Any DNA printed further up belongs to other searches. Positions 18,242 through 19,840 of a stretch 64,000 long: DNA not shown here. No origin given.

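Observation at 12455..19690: Seven-gene synthase-dependent exopolysaccharide operon combining a PgaC/HasA-like synthase, a PgaB-like deacetylase, a sugar dehydrogenase and a GH6 glycanase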

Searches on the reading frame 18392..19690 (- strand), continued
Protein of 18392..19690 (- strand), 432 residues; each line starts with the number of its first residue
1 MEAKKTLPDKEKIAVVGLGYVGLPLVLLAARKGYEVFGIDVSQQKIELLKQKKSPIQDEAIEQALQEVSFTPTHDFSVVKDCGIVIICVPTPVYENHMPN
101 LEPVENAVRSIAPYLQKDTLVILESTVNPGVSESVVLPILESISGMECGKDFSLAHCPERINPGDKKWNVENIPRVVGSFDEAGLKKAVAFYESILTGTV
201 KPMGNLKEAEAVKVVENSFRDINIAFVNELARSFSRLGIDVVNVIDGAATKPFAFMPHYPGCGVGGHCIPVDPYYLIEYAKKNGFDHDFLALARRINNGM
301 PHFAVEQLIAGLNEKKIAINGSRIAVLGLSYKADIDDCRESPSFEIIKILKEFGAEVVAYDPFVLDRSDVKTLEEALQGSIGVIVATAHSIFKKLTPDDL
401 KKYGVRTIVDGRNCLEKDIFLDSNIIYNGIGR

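Call 103: search_solved_structures(query=window:18392-19690:-, max_evalue=1e-60, show_alignments=3)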
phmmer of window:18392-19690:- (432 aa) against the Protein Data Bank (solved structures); distinct sequences matched with E-value up to 1e-60: 3.
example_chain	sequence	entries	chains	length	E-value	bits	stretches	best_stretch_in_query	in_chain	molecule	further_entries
4r16_A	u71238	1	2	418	2.8e-77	263.7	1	12-432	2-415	418aa long hypothetical UDP-N-acetyl-D-mannosaminuronic acid dehydrogenase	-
3g79_A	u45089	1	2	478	1.2e-70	241.9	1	11-432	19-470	NDP-N-acetyl-D-galactosaminuronic acid dehydrogenase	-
3ojl_A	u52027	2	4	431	2.2e-70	240.9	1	11-422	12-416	Cap5O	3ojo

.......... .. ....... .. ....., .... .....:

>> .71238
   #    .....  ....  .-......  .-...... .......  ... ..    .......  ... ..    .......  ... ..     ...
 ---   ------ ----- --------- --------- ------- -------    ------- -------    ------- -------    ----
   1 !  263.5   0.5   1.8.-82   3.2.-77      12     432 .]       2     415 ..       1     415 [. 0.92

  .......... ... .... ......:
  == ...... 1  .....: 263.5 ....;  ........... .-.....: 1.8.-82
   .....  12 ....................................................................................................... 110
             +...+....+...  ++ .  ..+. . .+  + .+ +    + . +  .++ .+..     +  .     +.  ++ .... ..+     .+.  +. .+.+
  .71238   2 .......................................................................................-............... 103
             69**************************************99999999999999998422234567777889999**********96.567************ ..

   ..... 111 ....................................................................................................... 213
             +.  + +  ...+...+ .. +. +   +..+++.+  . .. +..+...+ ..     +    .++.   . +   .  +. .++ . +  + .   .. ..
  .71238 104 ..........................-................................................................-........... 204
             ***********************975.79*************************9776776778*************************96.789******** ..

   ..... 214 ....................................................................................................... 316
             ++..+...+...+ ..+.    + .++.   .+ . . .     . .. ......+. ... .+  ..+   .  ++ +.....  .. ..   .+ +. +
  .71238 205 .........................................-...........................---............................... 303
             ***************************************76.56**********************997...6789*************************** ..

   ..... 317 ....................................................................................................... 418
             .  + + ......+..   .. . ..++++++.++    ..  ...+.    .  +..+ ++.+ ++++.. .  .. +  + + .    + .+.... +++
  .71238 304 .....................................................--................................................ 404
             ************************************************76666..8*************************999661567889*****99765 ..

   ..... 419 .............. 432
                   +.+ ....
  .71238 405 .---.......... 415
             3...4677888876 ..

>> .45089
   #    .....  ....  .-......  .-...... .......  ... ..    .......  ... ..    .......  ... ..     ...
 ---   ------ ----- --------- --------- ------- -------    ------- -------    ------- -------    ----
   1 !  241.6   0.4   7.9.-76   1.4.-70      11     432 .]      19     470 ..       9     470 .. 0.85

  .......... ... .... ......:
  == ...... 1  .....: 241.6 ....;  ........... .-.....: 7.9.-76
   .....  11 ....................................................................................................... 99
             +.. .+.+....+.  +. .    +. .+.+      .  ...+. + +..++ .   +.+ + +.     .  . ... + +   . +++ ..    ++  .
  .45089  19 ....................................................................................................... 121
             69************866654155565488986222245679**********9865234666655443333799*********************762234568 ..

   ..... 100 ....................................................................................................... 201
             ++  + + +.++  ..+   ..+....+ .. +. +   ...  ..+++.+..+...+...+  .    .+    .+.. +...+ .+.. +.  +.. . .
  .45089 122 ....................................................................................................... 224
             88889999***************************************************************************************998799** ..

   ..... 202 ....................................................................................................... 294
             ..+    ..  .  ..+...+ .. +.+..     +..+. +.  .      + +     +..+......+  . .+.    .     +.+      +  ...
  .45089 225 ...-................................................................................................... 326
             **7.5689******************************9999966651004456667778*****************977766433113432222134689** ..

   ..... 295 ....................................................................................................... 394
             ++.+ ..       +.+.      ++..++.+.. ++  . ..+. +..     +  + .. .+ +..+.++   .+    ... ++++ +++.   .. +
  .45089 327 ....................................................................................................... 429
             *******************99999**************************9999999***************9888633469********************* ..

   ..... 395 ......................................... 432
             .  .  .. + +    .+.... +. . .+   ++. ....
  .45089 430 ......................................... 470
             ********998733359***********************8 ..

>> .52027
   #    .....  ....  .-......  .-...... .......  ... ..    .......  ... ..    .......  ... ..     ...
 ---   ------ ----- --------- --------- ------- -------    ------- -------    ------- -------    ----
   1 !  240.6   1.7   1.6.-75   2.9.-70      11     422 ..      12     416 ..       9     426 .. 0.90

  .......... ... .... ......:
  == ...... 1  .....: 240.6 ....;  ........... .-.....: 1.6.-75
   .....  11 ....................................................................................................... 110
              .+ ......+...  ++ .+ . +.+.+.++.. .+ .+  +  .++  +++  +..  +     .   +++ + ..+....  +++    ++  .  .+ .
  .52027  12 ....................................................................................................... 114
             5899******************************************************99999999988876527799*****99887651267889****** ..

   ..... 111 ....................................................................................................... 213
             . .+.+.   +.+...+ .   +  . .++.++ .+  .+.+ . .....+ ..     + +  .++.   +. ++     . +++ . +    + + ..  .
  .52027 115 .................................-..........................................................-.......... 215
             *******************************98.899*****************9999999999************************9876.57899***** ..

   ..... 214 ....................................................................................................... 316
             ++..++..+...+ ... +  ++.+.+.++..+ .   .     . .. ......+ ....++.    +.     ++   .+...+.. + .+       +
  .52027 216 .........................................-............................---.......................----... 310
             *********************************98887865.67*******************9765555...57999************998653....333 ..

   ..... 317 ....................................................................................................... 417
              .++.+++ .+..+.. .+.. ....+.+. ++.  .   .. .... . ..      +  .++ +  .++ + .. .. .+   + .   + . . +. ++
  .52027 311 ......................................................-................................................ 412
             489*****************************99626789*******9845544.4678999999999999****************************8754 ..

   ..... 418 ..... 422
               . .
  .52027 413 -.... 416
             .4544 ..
